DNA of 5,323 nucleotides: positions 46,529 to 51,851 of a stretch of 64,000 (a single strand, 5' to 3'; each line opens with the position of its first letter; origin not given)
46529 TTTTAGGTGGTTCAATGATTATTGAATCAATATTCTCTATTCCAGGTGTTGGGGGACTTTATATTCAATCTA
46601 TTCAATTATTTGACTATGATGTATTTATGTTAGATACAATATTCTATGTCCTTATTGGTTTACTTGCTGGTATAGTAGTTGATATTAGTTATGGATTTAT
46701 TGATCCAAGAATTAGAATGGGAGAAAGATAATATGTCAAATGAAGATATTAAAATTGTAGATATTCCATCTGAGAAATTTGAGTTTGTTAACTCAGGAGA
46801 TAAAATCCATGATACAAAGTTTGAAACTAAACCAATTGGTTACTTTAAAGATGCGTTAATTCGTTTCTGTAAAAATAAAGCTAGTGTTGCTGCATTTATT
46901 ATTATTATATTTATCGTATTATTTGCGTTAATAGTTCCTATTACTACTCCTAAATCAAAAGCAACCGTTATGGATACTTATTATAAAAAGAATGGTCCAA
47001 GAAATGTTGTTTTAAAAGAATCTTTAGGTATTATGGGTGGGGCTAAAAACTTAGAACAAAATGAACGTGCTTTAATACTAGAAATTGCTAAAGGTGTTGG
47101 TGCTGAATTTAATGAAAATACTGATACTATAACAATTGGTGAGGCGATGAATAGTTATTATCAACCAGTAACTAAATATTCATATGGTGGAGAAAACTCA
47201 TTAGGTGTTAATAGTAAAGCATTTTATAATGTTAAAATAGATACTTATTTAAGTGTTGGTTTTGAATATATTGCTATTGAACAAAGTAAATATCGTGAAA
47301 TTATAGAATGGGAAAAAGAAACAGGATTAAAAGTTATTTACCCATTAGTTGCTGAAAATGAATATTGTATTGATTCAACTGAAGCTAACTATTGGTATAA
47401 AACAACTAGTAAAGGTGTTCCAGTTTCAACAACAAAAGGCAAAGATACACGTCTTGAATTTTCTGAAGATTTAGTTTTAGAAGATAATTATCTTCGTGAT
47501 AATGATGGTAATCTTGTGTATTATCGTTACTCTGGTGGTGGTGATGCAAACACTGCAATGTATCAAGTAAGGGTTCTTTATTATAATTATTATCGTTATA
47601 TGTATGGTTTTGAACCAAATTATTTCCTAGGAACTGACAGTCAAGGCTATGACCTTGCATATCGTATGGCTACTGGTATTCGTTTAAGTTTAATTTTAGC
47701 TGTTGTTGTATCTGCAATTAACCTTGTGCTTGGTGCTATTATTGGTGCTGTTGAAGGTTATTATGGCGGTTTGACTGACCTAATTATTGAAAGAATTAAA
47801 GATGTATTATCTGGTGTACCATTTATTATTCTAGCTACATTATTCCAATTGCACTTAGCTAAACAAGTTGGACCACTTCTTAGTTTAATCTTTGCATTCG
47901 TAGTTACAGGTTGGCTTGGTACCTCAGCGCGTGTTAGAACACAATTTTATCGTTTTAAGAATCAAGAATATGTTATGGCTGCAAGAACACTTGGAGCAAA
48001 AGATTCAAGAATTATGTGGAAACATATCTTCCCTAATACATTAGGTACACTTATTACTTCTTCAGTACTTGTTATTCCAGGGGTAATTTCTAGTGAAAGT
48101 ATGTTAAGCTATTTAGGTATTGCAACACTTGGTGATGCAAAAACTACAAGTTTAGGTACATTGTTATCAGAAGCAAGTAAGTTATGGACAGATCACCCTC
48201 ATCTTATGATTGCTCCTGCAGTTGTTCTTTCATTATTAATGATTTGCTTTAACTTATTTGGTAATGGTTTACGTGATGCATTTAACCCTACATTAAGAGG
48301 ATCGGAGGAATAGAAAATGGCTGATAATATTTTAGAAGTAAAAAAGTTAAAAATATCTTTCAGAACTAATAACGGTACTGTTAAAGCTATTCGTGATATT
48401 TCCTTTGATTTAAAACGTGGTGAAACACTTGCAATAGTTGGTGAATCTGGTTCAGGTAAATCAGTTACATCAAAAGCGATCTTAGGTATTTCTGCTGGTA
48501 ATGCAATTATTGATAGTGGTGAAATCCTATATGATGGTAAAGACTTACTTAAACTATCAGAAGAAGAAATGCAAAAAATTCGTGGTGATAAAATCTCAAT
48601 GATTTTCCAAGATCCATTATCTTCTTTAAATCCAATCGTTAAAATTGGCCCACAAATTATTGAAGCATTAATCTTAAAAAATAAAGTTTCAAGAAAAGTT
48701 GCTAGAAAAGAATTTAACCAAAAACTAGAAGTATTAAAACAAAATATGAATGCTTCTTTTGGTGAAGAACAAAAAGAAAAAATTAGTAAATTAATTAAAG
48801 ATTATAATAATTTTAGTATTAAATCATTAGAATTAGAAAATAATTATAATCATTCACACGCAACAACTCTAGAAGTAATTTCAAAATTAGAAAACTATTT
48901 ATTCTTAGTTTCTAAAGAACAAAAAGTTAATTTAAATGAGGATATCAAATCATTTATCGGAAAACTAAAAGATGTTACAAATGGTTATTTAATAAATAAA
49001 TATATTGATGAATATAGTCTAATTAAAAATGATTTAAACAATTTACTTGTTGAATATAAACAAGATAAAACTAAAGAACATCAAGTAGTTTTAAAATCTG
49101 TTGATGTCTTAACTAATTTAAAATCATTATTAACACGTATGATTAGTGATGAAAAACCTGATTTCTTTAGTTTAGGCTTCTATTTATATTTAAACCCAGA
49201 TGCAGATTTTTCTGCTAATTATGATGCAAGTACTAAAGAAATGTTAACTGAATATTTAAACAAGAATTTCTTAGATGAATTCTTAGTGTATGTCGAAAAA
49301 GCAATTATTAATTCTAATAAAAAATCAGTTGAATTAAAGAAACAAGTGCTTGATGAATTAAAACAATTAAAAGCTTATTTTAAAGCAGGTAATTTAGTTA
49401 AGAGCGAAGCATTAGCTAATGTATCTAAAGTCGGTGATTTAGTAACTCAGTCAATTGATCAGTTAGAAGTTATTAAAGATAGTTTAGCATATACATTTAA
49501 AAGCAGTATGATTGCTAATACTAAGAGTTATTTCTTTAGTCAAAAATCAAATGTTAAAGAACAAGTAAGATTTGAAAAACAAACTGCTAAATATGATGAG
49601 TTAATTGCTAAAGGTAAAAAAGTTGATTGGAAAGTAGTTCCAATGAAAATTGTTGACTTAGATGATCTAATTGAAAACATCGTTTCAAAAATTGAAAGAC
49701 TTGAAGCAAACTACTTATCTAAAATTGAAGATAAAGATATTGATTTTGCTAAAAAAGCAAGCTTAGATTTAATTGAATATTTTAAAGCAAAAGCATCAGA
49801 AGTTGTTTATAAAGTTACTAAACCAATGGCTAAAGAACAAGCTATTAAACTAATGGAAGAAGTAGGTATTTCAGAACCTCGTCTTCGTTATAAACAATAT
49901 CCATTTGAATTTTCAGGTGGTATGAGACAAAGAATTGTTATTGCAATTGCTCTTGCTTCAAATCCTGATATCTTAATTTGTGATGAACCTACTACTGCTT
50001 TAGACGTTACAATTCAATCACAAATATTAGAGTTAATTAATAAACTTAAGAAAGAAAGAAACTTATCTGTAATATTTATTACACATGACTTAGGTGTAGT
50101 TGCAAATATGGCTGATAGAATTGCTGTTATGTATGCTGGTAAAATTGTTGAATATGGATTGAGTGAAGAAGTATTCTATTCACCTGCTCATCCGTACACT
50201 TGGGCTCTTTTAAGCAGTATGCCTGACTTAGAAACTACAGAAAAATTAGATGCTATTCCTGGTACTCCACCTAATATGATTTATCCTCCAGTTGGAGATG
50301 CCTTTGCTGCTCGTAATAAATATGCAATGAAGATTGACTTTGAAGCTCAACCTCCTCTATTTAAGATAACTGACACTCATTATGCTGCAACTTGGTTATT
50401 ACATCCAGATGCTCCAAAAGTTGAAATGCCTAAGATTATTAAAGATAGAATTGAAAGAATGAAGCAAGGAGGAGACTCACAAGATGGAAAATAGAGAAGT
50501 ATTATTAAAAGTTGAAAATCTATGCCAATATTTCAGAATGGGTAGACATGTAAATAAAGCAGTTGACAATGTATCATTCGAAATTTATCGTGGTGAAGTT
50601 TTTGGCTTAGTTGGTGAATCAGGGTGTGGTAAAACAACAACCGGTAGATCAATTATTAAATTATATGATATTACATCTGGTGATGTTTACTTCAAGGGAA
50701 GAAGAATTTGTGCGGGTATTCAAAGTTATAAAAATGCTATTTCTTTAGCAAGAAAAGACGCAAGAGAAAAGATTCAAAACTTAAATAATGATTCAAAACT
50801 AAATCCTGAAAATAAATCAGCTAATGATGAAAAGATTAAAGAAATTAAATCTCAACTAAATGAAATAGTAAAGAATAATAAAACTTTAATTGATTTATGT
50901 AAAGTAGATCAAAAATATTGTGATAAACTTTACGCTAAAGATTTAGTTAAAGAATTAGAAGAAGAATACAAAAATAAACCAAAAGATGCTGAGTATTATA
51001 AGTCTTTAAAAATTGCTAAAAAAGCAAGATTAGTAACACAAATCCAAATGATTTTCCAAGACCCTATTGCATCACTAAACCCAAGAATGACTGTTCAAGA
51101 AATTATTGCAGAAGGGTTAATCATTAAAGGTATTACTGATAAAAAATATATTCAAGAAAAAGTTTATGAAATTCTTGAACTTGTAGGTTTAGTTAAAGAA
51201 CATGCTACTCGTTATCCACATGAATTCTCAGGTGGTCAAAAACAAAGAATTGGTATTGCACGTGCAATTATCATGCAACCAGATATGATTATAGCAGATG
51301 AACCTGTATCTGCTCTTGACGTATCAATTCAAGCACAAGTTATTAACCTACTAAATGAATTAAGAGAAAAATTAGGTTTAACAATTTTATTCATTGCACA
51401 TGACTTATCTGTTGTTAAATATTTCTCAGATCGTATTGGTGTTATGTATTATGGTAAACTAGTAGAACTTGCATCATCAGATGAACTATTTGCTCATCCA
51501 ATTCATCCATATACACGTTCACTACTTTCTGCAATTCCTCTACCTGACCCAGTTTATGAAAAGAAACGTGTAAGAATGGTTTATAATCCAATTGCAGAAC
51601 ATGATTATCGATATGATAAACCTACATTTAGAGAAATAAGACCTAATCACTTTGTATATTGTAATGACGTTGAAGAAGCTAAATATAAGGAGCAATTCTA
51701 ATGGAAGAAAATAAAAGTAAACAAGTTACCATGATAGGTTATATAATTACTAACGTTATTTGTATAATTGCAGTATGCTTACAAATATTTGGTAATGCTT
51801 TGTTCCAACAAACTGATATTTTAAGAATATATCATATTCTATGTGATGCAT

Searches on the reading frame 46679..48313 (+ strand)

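Call 85: search_protein_families(library=pfam, proteins=[window:46679-48313:+], max_evalue=1e-8)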
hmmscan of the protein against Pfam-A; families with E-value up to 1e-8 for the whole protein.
window:46679-48313:+ (544 aa): 2 families
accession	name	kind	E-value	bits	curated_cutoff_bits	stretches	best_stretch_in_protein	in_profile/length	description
PF00528.27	BPD_transp_1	-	3.9e-23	82.6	26.4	1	350-540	3-183/184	Binding-protein-dependent transport system inner membrane component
PF12911.12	OppC_N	-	7.3e-11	42.2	23.9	1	55-95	2-42/53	N-terminal TM domain of oligopeptide transport permease C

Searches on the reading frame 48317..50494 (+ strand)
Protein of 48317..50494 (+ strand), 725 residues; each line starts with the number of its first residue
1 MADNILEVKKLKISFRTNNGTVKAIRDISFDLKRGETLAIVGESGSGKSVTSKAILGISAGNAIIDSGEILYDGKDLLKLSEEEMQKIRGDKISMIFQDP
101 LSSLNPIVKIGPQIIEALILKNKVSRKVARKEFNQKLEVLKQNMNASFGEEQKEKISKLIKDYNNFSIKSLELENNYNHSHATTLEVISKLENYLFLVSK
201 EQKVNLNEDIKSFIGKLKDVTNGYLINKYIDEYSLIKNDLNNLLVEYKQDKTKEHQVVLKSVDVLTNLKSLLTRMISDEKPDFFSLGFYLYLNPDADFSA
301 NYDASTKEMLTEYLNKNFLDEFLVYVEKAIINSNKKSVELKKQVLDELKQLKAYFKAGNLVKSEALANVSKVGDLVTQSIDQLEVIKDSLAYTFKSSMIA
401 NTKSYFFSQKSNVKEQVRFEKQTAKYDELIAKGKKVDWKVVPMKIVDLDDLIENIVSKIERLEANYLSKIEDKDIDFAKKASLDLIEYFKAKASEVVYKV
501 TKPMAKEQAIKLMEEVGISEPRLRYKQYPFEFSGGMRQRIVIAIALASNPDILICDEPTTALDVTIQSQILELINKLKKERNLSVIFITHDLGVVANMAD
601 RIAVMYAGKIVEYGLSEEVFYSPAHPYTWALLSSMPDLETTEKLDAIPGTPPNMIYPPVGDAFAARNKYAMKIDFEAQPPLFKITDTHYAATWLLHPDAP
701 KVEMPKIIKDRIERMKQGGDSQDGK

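Call 85: search_protein_families(library=pfam, proteins=[window:48317-50494:+], max_evalue=1e-8)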
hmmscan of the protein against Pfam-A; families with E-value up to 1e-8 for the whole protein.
window:48317-50494:+ (725 aa): 3 families
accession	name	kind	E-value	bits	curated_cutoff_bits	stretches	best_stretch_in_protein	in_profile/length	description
PF00005.33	ABC_tran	-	2.4e-29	103.1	25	2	26-160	2-123/137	ABC transporter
PF08352.17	oligo_HPY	-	8e-12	45.8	27.1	1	611-672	1-63/65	Oligopeptide/dipeptide transporter, C-terminal region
PF13304.12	AAA_21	-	1.8e-10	41.8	27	0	488-595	220-303/304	AAA domain, putative AbiEii toxin, Type IV TA system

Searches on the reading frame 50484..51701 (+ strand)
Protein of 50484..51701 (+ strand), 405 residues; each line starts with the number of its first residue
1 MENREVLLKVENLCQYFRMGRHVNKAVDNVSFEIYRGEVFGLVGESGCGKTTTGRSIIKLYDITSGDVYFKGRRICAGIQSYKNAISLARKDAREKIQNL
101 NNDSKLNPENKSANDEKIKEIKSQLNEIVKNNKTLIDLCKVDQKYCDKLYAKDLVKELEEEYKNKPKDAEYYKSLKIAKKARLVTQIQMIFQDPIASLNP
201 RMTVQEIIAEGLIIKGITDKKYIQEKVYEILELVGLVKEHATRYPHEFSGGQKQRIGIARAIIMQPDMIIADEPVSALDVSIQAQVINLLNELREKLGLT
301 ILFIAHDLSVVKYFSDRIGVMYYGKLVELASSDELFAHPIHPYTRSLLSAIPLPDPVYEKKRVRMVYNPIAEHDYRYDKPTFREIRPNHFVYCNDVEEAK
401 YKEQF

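Call 85: search_protein_families(library=pfam, proteins=[window:50484-51701:+], max_evalue=1e-8)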
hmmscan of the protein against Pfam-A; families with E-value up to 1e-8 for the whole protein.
window:50484-51701:+ (405 aa): 1 family
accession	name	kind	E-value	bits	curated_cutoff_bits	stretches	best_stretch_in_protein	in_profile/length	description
PF00005.33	ABC_tran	-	1.5e-32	113.5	25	2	178-275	52-136/137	ABC transporter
